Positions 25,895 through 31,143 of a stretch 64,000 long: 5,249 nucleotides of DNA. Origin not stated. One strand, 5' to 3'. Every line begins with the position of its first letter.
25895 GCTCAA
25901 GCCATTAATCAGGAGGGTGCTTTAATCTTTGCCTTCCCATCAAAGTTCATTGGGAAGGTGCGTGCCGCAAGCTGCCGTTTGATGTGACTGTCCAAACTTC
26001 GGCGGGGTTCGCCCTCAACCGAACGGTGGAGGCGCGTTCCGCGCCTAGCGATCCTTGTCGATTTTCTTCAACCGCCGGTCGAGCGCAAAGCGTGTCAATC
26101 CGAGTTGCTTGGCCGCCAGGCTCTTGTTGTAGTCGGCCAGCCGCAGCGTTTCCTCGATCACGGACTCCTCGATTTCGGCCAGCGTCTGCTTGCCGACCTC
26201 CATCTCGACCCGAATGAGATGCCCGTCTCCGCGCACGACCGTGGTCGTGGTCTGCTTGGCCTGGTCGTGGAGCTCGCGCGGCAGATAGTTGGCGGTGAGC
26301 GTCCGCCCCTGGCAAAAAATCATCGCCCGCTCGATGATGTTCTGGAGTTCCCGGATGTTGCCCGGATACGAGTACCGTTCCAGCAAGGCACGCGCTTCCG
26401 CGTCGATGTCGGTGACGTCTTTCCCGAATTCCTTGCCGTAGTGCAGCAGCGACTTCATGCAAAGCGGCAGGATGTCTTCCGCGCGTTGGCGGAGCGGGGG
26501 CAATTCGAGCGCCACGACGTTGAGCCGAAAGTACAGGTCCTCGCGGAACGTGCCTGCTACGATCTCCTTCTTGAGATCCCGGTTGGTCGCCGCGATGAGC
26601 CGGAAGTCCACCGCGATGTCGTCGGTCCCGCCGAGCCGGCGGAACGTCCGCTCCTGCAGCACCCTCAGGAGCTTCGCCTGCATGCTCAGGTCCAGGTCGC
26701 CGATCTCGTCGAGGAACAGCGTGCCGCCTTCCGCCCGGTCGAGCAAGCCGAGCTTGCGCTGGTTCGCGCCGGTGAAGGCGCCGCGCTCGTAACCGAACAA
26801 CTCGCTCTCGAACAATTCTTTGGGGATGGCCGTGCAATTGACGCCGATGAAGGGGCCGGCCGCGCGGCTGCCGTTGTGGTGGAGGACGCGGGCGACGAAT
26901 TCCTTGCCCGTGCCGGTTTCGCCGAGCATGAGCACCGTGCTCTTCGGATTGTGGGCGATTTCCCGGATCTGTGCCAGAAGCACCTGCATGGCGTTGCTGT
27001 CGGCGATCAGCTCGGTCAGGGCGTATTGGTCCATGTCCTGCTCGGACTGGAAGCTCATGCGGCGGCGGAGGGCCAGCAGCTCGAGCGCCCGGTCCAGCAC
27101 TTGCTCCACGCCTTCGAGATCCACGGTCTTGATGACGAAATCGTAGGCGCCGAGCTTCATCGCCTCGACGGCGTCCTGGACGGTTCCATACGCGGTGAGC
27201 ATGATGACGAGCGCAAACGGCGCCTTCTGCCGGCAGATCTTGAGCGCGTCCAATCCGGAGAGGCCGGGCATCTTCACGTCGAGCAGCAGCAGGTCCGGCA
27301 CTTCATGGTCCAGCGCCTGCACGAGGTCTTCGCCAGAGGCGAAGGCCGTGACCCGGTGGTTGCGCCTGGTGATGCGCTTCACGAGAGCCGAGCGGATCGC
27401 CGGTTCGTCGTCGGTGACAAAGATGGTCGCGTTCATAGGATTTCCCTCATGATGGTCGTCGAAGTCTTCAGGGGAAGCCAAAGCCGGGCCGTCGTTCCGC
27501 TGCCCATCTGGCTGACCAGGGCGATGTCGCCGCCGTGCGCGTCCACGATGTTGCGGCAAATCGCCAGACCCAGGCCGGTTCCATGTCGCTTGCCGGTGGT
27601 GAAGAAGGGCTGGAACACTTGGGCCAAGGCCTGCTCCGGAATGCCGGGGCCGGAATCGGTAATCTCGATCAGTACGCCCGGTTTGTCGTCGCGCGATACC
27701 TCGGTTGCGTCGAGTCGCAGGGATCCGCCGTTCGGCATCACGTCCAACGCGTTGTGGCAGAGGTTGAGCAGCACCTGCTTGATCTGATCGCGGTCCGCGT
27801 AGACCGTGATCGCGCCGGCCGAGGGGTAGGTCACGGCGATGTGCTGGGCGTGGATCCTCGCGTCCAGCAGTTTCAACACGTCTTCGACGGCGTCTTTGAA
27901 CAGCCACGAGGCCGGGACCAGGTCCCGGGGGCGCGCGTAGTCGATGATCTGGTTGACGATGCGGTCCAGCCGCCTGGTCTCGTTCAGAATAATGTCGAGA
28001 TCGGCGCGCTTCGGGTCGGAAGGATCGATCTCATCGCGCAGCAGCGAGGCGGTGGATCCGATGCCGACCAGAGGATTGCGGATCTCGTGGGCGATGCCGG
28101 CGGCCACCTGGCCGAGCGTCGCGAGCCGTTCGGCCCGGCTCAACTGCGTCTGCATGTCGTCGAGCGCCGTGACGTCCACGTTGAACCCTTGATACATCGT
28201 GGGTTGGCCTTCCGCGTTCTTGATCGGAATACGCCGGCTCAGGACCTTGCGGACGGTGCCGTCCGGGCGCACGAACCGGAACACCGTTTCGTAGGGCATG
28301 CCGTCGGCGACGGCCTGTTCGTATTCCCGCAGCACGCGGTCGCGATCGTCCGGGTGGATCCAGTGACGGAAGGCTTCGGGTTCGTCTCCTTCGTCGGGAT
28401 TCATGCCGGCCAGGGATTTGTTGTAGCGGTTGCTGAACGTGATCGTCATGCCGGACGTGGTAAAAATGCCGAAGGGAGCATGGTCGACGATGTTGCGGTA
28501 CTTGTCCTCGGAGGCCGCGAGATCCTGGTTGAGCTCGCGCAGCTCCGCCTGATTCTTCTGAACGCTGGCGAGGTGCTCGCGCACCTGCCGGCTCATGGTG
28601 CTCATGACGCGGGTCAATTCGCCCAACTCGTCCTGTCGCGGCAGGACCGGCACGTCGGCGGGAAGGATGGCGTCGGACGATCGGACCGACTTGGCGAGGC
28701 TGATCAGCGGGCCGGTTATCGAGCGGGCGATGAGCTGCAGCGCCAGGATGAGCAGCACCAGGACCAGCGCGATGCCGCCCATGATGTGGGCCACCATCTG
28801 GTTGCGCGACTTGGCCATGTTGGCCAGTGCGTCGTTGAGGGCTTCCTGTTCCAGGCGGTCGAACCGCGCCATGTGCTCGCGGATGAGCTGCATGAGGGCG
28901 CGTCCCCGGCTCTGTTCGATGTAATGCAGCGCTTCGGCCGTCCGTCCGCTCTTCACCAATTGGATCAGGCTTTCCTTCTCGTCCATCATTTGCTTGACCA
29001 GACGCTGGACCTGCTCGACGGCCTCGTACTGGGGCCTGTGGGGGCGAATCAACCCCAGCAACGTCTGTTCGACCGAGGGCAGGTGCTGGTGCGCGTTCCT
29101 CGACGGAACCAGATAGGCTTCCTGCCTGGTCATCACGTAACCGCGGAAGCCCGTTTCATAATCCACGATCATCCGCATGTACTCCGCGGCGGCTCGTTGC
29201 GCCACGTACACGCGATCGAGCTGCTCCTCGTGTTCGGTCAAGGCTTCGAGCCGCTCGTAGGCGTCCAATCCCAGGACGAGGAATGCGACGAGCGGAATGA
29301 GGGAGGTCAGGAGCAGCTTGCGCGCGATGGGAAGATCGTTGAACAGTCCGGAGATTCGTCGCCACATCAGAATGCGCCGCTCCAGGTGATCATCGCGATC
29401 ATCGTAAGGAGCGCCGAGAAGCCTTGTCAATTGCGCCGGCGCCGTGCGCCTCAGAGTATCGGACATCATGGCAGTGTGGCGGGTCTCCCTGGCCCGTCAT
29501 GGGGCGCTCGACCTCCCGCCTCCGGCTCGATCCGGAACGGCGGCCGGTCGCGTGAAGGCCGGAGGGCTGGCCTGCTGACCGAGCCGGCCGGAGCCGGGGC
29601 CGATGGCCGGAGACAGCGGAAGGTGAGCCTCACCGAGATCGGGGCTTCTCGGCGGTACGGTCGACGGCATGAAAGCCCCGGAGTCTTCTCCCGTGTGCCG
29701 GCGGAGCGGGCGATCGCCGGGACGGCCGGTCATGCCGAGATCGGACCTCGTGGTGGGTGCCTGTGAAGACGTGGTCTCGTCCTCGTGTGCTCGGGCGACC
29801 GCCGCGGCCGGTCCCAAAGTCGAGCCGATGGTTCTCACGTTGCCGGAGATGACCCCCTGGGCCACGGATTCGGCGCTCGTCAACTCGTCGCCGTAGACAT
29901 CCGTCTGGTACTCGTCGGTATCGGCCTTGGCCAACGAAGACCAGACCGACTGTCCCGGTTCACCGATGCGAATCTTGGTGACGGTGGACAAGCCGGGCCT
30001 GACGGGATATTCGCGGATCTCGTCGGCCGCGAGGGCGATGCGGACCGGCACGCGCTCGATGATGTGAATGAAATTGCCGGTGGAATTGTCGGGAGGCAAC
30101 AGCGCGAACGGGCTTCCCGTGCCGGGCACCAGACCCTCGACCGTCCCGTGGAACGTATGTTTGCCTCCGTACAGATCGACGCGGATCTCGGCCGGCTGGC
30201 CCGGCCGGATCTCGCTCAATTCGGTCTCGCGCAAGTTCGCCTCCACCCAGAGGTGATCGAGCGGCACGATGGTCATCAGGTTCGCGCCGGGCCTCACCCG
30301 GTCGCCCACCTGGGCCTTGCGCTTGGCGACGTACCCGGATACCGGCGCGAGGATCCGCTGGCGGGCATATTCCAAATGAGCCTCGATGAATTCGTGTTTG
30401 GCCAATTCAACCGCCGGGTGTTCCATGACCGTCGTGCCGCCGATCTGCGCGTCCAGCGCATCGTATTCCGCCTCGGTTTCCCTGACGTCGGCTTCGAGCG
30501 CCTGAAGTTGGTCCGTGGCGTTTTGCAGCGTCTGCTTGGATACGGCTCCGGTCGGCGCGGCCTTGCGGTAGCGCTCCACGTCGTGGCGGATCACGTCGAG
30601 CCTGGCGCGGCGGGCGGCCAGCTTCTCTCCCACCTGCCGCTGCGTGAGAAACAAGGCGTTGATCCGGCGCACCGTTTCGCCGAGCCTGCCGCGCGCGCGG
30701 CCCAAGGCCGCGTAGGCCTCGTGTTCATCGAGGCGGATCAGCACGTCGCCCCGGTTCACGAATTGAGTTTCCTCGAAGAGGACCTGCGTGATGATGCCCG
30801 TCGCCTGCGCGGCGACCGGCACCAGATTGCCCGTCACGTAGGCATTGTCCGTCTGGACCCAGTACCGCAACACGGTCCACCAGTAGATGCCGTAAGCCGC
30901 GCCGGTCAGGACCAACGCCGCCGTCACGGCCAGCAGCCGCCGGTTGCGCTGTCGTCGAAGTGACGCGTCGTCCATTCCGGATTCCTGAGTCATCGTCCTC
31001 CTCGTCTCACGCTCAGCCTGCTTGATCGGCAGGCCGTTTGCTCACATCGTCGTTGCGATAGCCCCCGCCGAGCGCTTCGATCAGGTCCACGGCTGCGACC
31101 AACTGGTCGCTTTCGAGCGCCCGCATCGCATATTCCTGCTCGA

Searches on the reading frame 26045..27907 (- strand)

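Call 41: search_protein_families(library=pfam, proteins=[window:26045-27907:-], max_evalue=0.001)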
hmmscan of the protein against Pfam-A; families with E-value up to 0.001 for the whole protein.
window:26045-27907:- (620 aa): 6 families
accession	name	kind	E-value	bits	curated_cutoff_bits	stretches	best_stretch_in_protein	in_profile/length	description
PF00158.32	Sigma54_activat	-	5.2e-68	228.4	20.2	1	300-467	1-167/168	Sigma-54 interaction domain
PF00072.30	Response_reg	-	1.1e-24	87.2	30.2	1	162-269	1-108/111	Response regulator receiver domain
PF25601.1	AAA_lid_14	-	9.7e-24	83.4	27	1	473-555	1-83/87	AAA+ ATPase lid domain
PF14532.12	Sigma54_activ_2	-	1.7e-23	83.8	25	1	302-472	2-138/138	Sigma-54 interaction domain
PF02954.25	HTH_8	-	7.7e-10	38.8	22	1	575-615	1-41/42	Bacterial regulatory protein, Fis family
PF07728.20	AAA_5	-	3.8e-08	33.9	22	1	325-443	2-123/139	AAA domain (dynein-related subfamily)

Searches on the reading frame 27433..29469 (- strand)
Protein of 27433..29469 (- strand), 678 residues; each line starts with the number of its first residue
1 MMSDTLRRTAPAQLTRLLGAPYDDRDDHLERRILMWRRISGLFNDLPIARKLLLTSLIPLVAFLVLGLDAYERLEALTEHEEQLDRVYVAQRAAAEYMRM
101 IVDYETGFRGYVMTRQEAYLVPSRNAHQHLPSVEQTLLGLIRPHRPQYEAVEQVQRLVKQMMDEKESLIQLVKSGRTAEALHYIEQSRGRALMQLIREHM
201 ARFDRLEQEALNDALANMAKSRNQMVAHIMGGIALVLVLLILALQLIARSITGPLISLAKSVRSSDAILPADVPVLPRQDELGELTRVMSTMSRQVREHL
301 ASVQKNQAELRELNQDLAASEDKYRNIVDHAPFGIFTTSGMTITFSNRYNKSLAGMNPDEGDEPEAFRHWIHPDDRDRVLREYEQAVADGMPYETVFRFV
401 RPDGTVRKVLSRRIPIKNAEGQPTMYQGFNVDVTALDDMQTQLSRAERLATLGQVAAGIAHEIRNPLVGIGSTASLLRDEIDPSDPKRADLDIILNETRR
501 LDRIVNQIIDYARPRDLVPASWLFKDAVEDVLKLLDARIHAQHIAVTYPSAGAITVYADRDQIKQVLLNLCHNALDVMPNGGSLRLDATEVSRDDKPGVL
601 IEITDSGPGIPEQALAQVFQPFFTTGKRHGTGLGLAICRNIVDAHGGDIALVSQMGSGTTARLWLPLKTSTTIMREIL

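Call 86: search_protein_families(library=pfam, proteins=[window:27433-29469:-], max_evalue=0.00001)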
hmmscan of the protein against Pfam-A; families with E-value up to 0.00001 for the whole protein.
window:27433-29469:- (678 aa): 6 families
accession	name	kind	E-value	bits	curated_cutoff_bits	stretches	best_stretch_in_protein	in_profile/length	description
PF02518.31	HATPase_c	-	1.4e-26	93.6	26.4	1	559-668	2-110/111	Histidine kinase-, DNA gyrase B-, and HSP90-like ATPase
PF05227.19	CHASE3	-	7e-19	68.5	28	1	82-215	3-136/138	CHASE3 domain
PF00512.31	HisKA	-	8.8e-16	58.2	26.9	1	452-514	2-63/66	His Kinase A (phospho-acceptor) domain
PF08447.18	PAS_3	-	2.4e-14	53.8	25.6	1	352-430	10-89/89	PAS fold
PF00989.32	PAS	-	1.8e-06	28.4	22.6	1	323-429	2-109/113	PAS fold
PF00672.30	HAMP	-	8e-06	26.5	25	0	246-297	1-52/53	HAMP domain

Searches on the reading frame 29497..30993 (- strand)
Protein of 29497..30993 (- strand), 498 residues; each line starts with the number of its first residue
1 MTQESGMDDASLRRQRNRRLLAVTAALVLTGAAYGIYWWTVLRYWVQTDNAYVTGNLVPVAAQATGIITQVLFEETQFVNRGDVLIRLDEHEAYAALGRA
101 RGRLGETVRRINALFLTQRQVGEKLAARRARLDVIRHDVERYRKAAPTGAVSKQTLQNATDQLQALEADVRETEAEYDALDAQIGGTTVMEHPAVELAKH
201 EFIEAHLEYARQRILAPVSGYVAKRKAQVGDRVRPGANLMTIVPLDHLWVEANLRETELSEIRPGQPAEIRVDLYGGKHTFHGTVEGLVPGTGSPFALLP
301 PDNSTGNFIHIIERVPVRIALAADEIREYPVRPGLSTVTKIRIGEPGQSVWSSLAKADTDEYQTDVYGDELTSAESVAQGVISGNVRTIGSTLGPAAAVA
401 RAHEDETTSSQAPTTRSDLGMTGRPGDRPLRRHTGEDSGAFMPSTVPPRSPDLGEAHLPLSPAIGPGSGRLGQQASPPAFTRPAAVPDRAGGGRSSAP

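Call 86: search_protein_families(library=pfam, proteins=[window:29497-30993:-], max_evalue=0.00001)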
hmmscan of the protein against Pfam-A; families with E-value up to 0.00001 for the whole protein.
window:29497-30993:- (498 aa): 3 families
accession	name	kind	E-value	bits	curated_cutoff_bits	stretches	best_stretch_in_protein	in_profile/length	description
PF16576.10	HlyD_D23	-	6.5e-20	71.8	30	1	60-290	22-186/214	Barrel-sandwich domain of CusB or HlyD membrane-fusion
PF13437.12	HlyD_3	-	4.8e-18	66.3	22.2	1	214-293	2-81/106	HlyD family secretion protein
PF00529.27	CusB_dom_1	-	1.4e-14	54.6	26.5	1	33-342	3-88/89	Cation efflux system protein CusB domain 1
